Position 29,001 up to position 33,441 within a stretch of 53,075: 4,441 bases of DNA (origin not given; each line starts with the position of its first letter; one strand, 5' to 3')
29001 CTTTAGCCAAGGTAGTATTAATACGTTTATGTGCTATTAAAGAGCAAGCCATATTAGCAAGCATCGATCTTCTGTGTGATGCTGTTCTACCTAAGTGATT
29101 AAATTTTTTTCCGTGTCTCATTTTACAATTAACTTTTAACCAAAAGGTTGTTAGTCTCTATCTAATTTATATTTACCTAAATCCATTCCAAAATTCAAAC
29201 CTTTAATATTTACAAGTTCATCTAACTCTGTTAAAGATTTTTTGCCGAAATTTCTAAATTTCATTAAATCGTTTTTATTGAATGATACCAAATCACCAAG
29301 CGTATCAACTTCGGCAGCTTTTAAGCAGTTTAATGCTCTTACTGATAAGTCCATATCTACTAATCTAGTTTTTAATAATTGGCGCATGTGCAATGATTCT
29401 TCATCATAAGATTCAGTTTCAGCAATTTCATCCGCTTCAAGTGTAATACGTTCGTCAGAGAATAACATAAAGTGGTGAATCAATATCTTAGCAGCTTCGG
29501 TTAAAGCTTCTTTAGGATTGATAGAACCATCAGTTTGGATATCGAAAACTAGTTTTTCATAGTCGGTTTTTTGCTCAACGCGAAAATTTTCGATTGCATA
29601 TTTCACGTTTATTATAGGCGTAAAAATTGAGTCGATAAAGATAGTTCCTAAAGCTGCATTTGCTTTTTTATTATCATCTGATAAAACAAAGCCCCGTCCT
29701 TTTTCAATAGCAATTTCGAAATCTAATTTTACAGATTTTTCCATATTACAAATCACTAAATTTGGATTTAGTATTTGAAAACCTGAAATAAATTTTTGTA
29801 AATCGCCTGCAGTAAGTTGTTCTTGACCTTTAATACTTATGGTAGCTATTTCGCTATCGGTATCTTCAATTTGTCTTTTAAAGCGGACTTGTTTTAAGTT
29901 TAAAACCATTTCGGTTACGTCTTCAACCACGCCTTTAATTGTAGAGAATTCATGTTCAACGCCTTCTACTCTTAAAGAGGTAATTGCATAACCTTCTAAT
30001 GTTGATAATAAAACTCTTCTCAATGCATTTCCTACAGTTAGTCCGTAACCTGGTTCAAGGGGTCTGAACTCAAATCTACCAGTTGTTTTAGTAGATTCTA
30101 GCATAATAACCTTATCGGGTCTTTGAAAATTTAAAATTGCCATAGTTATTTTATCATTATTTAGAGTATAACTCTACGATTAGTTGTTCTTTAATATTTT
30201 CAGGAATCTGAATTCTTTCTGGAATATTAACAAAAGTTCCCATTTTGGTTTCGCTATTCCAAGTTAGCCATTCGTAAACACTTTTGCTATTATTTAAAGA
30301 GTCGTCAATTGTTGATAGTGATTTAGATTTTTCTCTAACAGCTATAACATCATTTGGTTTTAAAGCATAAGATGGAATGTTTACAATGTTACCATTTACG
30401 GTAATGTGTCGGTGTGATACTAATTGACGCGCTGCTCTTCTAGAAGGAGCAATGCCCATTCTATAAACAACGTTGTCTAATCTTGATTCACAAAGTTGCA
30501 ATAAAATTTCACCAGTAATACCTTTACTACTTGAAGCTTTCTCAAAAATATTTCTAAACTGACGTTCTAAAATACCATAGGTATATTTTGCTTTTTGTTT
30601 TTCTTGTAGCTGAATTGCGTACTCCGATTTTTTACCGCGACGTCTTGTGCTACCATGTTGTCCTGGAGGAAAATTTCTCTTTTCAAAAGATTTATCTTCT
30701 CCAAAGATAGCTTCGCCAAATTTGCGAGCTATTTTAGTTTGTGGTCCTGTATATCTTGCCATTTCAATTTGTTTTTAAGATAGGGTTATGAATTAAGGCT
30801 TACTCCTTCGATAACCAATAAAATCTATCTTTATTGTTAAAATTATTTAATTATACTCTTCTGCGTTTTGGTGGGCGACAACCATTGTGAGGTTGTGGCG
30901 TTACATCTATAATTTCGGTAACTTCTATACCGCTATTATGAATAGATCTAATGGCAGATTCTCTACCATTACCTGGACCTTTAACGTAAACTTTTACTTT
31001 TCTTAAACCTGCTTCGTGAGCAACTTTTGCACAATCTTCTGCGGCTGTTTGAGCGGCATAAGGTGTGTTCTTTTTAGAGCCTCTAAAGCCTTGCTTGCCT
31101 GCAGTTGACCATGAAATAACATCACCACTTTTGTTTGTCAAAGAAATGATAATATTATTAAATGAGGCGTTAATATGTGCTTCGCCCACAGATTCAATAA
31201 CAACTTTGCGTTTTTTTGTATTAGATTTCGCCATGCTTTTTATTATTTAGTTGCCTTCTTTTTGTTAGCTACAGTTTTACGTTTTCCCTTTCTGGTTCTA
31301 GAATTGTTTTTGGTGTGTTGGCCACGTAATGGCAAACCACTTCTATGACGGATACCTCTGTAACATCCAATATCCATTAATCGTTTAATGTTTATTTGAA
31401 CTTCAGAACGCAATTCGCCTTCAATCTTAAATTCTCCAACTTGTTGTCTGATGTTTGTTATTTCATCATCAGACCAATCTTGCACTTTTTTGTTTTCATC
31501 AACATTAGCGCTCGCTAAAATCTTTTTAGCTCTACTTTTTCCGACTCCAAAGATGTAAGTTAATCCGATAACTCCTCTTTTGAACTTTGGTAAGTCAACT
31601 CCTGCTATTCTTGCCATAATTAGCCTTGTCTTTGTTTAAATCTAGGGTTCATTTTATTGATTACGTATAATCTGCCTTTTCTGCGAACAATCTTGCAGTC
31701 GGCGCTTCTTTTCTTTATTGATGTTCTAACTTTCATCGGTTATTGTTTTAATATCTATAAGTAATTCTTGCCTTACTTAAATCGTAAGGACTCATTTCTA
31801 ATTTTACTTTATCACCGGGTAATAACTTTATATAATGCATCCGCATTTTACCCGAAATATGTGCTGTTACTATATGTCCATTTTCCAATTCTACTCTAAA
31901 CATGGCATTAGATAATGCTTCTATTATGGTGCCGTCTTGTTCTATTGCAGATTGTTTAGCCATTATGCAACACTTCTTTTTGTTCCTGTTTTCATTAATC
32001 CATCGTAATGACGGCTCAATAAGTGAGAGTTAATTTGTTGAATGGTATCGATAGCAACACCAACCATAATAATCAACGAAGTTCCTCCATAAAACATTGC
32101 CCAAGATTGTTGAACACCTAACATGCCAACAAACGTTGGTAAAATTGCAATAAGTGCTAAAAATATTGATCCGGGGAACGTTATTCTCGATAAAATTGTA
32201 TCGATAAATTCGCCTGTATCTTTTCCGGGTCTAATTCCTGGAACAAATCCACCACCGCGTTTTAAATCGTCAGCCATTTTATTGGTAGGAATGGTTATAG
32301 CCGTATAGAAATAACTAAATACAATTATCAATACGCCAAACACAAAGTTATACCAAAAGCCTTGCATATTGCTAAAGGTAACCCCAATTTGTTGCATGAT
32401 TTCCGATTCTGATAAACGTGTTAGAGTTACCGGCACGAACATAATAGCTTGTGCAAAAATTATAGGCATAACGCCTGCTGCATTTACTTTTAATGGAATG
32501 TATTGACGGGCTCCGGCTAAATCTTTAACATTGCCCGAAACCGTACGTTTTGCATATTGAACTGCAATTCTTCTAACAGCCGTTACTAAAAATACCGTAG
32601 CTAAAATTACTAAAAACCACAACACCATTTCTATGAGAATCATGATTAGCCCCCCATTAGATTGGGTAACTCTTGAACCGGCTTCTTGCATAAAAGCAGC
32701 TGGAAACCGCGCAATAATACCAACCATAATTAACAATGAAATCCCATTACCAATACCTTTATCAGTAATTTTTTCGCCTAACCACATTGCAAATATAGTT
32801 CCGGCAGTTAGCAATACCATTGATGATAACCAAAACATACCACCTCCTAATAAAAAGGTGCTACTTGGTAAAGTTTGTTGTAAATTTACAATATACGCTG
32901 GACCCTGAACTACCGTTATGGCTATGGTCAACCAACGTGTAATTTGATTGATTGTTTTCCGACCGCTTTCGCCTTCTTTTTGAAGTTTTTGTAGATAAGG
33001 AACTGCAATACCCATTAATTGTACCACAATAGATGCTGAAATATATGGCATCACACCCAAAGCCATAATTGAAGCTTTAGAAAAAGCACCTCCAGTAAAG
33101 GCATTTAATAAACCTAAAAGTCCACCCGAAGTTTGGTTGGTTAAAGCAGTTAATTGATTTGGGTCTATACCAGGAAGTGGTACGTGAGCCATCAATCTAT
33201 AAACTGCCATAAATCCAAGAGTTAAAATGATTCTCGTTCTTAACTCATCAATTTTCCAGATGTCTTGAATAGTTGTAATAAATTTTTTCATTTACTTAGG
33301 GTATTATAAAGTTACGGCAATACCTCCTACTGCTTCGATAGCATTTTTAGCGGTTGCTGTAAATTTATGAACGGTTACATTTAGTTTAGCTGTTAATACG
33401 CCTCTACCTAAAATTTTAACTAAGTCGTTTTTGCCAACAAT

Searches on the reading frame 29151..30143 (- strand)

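Call 64: search_protein_families(library=pfam, proteins=[window:29151-30143:-], max_evalue=0.00001)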
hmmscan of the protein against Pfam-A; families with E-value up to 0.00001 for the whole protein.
window:29151-30143:- (330 aa): 3 families
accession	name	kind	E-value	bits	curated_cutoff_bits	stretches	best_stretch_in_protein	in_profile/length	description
PF01000.31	RNA_pol_A_bac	-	1.2e-28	100.2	33.9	1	58-175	2-119/119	RNA polymerase Rpb3/RpoA insert domain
PF01193.29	RNA_pol_L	-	2.9e-25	88.2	24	1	27-225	1-74/74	RNA polymerase Rpb3/Rpb11 dimerisation domain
PF03118.21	RNA_pol_A_CTD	-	2e-21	75.9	23.8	1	248-310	2-64/67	Bacterial RNA polymerase, alpha chain C terminal domain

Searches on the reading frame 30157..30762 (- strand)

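Call 64: search_protein_families(library=pfam, proteins=[window:30157-30762:-], max_evalue=0.00001)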
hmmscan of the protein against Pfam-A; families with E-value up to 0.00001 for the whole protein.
window:30157-30762:- (201 aa): 2 families
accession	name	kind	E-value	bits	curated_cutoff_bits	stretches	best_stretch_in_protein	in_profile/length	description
PF00163.24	Ribosomal_S4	-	2.8e-29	102.1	23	1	3-92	1-95/95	Ribosomal protein S4/S9 N-terminal domain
PF01479.30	S4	-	3.9e-21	75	22.8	1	94-140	2-48/48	S4 domain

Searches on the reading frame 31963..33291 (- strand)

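Call 64: search_protein_families(library=pfam, proteins=[window:31963-33291:-], max_evalue=0.00001)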
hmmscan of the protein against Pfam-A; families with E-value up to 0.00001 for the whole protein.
window:31963-33291:- (442 aa): 1 family
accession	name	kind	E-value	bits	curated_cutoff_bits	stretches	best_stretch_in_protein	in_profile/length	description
PF00344.25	SecY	-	2.3e-105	352.8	32.2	1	74-417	1-306/306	SecY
